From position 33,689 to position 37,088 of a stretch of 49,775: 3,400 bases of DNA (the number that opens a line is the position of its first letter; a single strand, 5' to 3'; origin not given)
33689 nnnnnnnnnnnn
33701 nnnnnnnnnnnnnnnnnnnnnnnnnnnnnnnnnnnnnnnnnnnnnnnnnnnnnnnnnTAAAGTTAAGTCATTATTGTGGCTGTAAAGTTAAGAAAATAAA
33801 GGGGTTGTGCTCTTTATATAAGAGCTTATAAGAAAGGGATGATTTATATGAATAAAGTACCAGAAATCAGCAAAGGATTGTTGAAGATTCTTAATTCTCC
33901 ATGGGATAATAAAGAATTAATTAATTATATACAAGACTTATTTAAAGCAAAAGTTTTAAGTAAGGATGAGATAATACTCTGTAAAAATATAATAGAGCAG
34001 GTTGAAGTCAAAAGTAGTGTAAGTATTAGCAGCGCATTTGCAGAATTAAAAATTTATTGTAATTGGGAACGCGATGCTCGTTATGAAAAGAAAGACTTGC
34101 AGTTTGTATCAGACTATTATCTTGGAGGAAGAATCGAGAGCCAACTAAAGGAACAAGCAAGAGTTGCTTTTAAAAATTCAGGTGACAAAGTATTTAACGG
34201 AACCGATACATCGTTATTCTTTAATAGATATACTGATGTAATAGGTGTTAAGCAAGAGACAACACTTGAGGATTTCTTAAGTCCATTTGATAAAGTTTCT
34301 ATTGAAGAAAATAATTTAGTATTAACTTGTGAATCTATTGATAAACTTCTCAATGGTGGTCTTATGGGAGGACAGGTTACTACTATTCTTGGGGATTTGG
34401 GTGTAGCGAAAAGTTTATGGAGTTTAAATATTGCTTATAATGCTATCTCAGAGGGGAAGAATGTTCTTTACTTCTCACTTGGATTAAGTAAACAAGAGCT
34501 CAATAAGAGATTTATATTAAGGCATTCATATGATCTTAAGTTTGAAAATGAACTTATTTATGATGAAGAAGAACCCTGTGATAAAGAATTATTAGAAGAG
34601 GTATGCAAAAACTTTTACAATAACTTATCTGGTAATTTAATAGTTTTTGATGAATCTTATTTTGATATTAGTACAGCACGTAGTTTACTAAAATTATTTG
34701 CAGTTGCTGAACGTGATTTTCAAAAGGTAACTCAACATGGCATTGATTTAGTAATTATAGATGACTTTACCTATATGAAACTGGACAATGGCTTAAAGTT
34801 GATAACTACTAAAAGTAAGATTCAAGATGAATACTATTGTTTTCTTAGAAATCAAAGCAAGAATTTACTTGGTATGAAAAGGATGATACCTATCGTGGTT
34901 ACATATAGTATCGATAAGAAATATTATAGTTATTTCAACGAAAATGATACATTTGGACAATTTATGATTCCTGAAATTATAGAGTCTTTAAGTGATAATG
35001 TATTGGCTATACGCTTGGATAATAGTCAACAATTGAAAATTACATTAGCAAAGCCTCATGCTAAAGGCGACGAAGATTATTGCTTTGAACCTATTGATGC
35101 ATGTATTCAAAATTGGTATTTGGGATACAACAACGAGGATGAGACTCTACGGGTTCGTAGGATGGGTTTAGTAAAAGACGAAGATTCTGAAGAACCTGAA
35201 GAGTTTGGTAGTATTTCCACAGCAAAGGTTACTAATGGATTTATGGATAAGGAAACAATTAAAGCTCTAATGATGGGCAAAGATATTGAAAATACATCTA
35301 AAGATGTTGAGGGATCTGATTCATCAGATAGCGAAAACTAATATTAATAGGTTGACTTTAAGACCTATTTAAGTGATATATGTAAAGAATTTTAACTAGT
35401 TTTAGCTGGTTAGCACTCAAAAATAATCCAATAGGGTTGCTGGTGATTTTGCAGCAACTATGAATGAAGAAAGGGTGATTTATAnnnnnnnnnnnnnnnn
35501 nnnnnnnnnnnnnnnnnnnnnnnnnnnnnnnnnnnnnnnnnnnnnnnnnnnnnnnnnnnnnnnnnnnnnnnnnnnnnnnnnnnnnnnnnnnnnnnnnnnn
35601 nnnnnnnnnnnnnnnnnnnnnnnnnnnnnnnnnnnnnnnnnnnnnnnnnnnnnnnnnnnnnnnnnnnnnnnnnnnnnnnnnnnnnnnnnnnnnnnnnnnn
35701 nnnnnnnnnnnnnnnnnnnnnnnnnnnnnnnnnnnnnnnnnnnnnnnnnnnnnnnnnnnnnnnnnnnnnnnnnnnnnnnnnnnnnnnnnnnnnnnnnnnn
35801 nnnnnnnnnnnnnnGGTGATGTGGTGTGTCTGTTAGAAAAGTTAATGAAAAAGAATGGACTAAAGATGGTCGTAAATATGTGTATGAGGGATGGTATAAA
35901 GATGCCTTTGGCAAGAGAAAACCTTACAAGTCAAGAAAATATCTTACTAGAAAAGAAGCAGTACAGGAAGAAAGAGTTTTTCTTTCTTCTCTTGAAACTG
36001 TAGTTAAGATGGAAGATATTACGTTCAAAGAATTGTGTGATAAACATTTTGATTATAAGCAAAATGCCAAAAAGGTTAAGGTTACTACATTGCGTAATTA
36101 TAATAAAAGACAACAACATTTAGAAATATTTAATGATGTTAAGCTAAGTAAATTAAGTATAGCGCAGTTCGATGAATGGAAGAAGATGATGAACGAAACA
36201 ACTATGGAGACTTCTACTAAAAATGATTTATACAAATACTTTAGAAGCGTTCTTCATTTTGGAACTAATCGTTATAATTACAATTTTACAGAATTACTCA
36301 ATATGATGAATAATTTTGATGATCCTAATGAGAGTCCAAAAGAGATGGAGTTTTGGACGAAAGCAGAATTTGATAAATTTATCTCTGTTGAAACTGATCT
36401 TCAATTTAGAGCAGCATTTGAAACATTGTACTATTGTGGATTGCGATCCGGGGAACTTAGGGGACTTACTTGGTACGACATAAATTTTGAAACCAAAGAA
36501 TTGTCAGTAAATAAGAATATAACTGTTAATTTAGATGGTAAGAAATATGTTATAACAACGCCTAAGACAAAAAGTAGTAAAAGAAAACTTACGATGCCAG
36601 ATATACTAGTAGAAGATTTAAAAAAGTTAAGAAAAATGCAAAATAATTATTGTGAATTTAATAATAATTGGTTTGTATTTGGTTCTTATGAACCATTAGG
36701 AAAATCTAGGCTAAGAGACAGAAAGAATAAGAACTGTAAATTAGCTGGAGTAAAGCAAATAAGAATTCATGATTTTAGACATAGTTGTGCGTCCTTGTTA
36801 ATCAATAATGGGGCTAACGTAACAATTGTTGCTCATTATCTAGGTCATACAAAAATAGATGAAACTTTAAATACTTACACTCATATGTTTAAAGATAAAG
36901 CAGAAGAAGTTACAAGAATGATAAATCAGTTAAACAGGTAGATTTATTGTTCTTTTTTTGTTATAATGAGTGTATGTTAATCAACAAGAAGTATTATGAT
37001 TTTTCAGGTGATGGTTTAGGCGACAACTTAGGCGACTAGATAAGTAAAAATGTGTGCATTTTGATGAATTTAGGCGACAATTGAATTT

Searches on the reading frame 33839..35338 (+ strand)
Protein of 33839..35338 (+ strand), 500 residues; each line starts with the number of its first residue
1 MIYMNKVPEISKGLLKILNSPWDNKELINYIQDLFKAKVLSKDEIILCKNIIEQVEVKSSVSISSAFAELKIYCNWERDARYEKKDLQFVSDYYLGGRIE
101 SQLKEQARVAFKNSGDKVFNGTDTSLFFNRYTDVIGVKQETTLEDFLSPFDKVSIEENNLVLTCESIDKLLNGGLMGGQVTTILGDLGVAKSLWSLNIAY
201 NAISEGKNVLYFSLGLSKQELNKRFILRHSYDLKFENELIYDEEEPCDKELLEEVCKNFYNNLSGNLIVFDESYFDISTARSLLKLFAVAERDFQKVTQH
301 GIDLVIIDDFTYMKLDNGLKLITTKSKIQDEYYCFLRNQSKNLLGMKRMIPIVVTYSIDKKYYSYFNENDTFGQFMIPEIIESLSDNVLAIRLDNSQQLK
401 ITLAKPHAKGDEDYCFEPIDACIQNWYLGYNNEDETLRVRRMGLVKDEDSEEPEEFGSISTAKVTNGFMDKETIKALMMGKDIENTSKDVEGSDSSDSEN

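Call 10: search_protein_families(library=pfam, proteins=[window:33839-35338:+], max_evalue=0.001)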
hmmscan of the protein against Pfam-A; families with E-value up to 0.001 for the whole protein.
window:33839-35338:+ (500 aa): 2 families
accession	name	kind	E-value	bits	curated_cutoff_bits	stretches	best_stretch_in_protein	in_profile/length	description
PF06745.19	ATPase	-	5.4e-07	29.7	26.6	1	165-225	6-67/231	KaiC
PF03796.21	DnaB_C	-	4e-06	26.8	27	1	166-315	8-143/255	DnaB-like helicase C terminal domain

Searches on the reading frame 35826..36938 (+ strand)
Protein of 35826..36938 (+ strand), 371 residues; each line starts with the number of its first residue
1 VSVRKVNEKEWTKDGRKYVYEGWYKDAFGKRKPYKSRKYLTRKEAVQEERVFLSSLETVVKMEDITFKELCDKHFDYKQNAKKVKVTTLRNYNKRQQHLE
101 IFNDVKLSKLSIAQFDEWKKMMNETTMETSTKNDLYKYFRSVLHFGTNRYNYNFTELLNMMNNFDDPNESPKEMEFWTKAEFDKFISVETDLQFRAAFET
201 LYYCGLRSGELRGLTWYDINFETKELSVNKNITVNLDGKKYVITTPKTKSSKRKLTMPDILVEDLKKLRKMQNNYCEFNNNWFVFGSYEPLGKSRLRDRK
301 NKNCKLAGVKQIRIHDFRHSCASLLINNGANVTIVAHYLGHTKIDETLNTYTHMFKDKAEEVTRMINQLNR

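Call 10: search_protein_families(library=pfam, proteins=[window:35826-36938:+], max_evalue=0.001)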
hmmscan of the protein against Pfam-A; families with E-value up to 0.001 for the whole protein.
window:35826-36938:+ (371 aa): 2 families
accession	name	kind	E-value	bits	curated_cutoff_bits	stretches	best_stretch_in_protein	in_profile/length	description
PF00589.27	Phage_integrase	-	5.3e-25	88.6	27.1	1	190-356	20-170/172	Phage integrase family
PF14657.12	Arm-DNA-bind_4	-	0.00014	21.8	22.3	1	18-57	4-43/47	Arm DNA-binding domain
